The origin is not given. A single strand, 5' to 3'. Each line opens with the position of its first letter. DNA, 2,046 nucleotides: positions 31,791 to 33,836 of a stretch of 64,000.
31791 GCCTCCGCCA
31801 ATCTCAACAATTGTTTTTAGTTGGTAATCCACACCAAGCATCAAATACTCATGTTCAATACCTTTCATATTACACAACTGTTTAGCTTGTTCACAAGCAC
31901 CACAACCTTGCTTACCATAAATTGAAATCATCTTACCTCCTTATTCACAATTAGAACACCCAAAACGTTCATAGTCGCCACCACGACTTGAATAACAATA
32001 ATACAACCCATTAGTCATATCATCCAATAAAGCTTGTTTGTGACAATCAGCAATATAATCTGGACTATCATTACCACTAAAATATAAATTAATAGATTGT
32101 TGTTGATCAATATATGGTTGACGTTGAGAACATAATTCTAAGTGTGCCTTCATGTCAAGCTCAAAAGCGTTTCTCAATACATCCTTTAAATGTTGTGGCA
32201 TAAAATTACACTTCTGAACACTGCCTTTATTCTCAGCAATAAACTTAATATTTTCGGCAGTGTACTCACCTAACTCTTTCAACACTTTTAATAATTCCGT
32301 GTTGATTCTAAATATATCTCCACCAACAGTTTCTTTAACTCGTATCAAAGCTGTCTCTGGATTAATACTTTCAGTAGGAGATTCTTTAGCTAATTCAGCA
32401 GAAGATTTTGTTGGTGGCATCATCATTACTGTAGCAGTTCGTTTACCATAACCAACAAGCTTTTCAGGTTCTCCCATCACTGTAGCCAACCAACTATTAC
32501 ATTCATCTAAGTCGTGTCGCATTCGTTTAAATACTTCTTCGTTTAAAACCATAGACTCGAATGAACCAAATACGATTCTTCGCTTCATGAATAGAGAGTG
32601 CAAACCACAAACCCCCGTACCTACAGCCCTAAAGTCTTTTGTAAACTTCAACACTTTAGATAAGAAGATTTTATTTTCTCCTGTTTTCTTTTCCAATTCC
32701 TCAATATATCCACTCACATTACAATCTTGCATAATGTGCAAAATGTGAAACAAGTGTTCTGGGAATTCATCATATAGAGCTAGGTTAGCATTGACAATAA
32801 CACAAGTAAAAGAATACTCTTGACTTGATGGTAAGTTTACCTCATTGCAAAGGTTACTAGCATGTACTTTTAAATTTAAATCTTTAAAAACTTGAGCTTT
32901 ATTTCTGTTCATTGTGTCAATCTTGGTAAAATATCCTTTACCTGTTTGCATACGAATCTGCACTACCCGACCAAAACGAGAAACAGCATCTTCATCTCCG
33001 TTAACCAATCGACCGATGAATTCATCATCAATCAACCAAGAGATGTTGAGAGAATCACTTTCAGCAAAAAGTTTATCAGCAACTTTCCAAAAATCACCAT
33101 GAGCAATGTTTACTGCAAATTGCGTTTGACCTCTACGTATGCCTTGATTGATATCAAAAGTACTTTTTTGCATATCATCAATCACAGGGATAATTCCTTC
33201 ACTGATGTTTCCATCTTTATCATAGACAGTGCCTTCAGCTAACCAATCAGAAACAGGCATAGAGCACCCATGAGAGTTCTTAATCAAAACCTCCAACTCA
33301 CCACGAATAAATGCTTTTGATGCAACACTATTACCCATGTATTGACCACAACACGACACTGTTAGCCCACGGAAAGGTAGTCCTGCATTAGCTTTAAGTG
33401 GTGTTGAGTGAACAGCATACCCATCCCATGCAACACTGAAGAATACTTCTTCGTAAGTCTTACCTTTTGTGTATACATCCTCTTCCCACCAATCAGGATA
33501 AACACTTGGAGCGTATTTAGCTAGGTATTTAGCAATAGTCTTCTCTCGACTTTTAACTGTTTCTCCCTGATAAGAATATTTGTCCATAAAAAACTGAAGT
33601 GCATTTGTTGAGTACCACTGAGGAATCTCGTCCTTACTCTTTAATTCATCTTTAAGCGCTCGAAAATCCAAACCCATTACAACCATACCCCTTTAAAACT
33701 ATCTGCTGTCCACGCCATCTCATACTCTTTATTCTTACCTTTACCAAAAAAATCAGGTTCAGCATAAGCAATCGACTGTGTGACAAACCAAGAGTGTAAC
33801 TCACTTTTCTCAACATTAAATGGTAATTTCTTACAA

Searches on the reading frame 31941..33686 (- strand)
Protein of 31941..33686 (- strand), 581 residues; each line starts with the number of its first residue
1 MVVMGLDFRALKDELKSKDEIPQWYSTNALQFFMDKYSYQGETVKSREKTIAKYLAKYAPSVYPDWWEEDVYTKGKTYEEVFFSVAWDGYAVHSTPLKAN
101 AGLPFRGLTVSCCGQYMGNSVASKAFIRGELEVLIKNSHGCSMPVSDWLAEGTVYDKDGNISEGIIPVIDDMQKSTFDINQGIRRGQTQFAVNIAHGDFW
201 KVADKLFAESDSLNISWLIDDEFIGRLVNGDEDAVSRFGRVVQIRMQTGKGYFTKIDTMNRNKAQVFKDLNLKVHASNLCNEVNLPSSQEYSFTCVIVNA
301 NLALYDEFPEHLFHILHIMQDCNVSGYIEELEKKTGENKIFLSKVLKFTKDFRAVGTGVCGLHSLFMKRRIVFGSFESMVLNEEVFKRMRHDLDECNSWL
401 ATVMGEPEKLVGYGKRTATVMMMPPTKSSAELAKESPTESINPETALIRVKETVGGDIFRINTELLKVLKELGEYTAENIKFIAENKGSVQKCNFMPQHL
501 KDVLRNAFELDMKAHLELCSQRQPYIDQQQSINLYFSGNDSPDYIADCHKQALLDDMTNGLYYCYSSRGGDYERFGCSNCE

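Call 59: search_protein_families(library=phrogs, proteins=[window:31941-33686:-], max_evalue=0.00001)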
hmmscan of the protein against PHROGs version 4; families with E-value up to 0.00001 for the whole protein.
window:31941-33686:- (581 aa): 7 families
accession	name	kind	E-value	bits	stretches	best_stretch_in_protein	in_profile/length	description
phrog_30939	-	DNA, RNA and nucleotide metabolism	4.1e-107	360.2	1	7-568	396-962/977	ribonucleotide reductase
phrog_84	-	DNA, RNA and nucleotide metabolism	2.5e-85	288.3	1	26-572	199-779/975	ribonucleoside-diphosphate reductase large subunit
phrog_12229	-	DNA, RNA and nucleotide metabolism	1.5e-45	156.7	1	20-277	2-273/577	ribonucleotide reductase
phrog_3844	-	moron, auxiliary metabolic gene and host takeover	7.3e-38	131.7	2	238-406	95-265/451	NrdA-like aerobic NDP reductase large subunit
phrog_29665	-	unknown function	2e-16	61.3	1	285-424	2-149/150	-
phrog_3987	-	DNA, RNA and nucleotide metabolism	2e-14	54.1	1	83-198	194-309/467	ribonucleotide reductase large subunit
phrog_33412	-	unknown function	2e-10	41.6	1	460-538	16-94/140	-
